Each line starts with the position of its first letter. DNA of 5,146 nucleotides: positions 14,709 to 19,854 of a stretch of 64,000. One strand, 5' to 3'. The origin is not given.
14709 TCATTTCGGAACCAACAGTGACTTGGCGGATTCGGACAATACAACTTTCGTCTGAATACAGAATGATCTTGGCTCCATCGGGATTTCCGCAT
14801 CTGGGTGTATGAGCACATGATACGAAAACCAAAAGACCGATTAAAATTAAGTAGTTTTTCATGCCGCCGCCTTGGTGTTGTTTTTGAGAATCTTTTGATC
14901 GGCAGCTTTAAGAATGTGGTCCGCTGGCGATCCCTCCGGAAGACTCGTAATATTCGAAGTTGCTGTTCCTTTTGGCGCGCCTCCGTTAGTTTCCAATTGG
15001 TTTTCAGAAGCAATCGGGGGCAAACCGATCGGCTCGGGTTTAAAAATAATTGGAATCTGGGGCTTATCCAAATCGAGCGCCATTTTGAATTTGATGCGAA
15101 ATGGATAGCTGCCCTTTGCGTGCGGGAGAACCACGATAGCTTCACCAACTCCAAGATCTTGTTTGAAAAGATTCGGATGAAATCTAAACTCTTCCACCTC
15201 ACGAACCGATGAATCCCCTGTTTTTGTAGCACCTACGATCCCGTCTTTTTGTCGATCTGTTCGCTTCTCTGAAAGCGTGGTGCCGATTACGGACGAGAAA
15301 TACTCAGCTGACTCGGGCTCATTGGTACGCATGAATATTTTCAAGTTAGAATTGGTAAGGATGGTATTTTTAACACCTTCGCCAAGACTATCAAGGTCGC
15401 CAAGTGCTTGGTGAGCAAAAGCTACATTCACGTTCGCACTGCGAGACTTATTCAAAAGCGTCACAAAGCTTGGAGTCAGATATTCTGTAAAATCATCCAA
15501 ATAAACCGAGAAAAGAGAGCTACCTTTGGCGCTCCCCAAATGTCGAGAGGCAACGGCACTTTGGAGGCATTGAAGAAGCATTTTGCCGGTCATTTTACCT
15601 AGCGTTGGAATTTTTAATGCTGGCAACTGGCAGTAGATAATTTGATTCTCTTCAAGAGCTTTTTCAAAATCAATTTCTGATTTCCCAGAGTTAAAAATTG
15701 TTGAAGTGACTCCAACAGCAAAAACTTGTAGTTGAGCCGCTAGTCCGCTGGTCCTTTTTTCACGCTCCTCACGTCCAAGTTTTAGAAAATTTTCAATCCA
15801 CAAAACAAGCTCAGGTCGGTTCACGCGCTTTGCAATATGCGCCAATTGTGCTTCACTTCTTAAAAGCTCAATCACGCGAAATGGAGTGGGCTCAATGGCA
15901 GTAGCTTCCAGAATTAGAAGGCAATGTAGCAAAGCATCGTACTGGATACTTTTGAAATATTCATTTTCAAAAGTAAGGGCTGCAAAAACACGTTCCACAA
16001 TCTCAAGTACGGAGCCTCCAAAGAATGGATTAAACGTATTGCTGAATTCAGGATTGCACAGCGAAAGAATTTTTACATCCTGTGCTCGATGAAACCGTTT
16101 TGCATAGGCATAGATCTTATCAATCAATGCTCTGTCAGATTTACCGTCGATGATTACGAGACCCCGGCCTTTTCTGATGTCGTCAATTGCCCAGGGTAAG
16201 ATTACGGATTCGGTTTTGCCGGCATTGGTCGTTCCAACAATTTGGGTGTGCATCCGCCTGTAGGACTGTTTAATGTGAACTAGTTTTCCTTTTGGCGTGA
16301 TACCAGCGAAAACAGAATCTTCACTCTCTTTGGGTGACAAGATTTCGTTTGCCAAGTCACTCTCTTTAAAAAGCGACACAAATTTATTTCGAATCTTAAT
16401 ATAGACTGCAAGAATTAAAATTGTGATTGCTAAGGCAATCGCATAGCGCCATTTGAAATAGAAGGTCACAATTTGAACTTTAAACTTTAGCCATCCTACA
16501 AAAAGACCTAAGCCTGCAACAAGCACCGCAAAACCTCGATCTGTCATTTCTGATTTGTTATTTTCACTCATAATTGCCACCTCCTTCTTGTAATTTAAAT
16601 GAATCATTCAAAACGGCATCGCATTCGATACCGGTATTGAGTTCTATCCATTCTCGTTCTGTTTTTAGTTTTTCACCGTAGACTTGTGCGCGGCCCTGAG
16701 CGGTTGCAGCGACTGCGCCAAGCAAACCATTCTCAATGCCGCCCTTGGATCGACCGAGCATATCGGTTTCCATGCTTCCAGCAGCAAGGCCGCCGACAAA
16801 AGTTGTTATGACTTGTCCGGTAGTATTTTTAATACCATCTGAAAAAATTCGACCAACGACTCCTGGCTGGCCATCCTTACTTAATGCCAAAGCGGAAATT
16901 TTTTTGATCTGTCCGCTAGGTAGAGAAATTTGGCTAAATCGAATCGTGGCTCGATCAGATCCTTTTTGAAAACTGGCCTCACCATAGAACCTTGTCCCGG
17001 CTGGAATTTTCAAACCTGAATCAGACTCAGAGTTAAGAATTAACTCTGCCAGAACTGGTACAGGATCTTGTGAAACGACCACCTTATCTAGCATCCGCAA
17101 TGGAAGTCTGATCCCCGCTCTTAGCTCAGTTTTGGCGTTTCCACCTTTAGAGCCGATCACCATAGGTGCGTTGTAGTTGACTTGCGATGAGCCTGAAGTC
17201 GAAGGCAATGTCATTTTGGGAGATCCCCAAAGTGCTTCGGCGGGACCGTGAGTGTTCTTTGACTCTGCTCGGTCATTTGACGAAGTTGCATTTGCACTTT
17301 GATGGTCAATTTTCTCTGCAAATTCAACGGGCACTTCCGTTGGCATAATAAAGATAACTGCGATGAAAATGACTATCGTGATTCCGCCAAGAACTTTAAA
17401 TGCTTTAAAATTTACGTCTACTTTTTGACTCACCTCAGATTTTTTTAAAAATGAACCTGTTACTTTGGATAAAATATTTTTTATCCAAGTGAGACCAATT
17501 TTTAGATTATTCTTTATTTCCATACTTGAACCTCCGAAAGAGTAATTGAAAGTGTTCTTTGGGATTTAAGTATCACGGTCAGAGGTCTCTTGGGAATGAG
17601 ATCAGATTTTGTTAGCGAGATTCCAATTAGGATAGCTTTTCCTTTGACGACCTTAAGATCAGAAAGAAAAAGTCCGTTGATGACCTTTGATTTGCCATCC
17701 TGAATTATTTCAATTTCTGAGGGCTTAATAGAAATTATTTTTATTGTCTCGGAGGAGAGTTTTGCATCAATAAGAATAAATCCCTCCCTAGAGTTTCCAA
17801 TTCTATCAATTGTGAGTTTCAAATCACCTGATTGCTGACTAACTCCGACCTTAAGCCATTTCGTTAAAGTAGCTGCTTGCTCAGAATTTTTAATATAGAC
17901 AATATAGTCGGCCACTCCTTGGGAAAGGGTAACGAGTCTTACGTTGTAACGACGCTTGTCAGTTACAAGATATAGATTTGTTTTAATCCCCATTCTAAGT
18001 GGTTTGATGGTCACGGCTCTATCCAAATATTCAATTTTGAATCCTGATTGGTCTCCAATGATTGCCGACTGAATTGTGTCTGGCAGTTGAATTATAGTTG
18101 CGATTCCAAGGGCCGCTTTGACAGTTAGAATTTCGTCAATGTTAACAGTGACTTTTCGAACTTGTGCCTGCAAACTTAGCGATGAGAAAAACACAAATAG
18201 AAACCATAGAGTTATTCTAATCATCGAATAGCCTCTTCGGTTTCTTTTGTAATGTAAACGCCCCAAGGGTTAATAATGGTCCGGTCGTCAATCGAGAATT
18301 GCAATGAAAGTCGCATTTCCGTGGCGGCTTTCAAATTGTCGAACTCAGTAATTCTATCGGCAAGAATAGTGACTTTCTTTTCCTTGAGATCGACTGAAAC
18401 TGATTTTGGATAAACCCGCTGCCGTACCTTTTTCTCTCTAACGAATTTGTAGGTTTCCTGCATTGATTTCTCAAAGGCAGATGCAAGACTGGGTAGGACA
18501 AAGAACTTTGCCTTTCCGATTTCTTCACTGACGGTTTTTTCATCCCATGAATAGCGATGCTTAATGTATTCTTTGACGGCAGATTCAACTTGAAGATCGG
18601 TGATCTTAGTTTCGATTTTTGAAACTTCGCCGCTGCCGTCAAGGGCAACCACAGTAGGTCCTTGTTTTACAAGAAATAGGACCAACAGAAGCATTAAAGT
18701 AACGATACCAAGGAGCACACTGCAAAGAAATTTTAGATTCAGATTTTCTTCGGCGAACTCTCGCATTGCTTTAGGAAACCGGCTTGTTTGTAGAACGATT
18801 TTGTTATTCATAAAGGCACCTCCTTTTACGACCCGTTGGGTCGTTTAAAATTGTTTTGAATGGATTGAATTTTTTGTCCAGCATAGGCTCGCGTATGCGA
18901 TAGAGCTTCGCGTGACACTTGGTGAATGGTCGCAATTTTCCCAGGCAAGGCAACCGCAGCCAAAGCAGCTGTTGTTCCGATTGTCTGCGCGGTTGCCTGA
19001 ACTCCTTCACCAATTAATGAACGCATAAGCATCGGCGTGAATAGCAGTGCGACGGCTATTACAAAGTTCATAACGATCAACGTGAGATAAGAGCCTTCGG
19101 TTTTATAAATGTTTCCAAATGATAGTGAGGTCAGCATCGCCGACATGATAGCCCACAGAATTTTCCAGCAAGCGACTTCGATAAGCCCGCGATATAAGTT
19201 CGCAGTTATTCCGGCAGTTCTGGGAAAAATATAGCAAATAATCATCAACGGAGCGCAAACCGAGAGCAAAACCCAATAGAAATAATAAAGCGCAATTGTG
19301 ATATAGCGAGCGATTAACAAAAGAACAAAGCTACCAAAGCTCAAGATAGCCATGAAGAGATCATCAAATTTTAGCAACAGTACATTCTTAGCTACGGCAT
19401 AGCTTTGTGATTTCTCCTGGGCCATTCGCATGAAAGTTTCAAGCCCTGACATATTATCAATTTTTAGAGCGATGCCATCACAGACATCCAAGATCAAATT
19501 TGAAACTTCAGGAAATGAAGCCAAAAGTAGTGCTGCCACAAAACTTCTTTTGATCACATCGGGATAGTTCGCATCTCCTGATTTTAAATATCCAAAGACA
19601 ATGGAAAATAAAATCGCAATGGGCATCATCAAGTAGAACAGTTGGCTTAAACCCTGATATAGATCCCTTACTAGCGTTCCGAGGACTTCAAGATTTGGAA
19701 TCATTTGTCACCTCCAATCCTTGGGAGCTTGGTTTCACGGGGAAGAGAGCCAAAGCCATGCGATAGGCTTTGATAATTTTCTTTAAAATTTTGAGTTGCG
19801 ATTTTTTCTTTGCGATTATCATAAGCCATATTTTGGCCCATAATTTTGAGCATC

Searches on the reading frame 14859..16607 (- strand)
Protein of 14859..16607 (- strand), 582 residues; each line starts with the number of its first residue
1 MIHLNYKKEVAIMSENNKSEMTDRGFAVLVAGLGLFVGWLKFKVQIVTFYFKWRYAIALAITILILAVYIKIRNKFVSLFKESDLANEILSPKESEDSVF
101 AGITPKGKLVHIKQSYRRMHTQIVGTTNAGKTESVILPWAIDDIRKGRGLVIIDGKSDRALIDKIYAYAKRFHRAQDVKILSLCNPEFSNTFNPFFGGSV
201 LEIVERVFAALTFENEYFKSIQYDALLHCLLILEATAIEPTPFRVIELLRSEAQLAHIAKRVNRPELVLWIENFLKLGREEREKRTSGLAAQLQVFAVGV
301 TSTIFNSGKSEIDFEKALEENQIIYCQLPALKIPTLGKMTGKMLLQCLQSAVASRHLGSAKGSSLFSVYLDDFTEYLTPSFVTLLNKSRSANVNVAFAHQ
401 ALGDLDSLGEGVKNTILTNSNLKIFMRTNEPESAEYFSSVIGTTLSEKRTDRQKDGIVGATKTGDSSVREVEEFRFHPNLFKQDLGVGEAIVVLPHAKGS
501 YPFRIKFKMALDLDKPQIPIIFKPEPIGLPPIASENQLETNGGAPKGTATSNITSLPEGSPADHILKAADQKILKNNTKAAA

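Call 8: search_protein_families(library=pfam, proteins=[window:14859-16607:-], max_evalue=0.001)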
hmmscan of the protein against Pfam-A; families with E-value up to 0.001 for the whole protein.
window:14859-16607:- (582 aa): 3 families
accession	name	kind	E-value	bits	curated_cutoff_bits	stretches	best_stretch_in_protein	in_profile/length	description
PF12696.13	TraG-D_C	-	2.3e-11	44.1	22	1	368-459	4-98/126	TraM recognition site of TraD and TraG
PF02534.20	T4SS-DNA_transf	-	6.4e-10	38.9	20.1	1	321-453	260-394/468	Type IV secretory system Conjugative DNA transfer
PF10412.15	TrwB_AAD_bind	-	0.00014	21.4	20.5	0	383-444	264-326/387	Type IV secretion-system coupling protein DNA-binding domain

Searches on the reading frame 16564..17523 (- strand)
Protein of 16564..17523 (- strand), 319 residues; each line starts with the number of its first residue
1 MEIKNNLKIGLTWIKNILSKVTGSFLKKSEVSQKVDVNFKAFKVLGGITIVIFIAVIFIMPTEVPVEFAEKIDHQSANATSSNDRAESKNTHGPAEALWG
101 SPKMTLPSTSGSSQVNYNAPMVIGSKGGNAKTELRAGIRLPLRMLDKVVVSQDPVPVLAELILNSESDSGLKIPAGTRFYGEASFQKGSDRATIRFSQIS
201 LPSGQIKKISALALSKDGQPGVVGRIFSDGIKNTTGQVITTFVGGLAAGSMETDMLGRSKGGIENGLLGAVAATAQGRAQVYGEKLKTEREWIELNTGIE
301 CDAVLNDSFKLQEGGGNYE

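Call 8: search_protein_families(library=pfam, proteins=[window:16564-17523:-], max_evalue=0.001)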
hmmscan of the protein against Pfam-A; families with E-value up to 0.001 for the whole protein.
window:16564-17523:- (319 aa): 2 families
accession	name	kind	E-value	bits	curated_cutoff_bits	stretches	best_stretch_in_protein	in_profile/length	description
PF03743.19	TrbI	-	2.7e-09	37.6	35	1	159-285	29-158/188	Bacterial conjugation TrbI-like protein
PF12508.14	Transposon_TraM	-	2.8e-05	25.2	25.1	1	169-258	28-112/145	Conjugative transposon, TraM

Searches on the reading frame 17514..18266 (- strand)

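Call 8: search_protein_families(library=pfam, proteins=[window:17514-18266:-], max_evalue=0.001)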
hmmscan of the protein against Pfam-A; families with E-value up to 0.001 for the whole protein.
window:17514-18266:- (250 aa): 1 family
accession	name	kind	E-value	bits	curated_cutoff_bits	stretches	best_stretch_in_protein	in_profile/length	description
PF03524.21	CagX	-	7.9e-13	49.1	34.2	1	36-132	3-105/198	Conjugal transfer protein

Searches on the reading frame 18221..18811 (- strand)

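Call 8: search_protein_families(library=pfam, proteins=[window:18221-18811:-], max_evalue=0.001)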
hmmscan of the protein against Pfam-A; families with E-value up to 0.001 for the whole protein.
window:18221-18811:- (196 aa): 1 family
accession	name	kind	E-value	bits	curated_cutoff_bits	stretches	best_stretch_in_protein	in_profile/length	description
PF04335.19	VirB8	-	2.2e-07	31.4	23.2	1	24-188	18-206/213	VirB8 protein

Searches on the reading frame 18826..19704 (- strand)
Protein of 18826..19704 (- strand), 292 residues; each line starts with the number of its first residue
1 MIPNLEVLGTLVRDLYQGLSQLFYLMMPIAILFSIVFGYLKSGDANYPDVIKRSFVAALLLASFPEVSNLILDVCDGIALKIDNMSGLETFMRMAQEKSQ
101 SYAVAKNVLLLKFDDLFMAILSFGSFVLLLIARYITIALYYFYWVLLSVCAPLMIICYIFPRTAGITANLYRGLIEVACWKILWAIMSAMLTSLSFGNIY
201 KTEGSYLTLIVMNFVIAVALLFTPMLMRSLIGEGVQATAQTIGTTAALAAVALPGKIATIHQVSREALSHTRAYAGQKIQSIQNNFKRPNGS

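Call 8: search_protein_families(library=pfam, proteins=[window:18826-19704:-], max_evalue=0.001)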
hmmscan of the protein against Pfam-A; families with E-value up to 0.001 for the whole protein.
window:18826-19704:- (292 aa): 1 family
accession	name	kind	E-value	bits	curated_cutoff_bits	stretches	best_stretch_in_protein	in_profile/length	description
PF04610.19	TrbL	-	0.00069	19.9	25.9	1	78-221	55-209/215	TrbL/VirB6 plasmid conjugal transfer protein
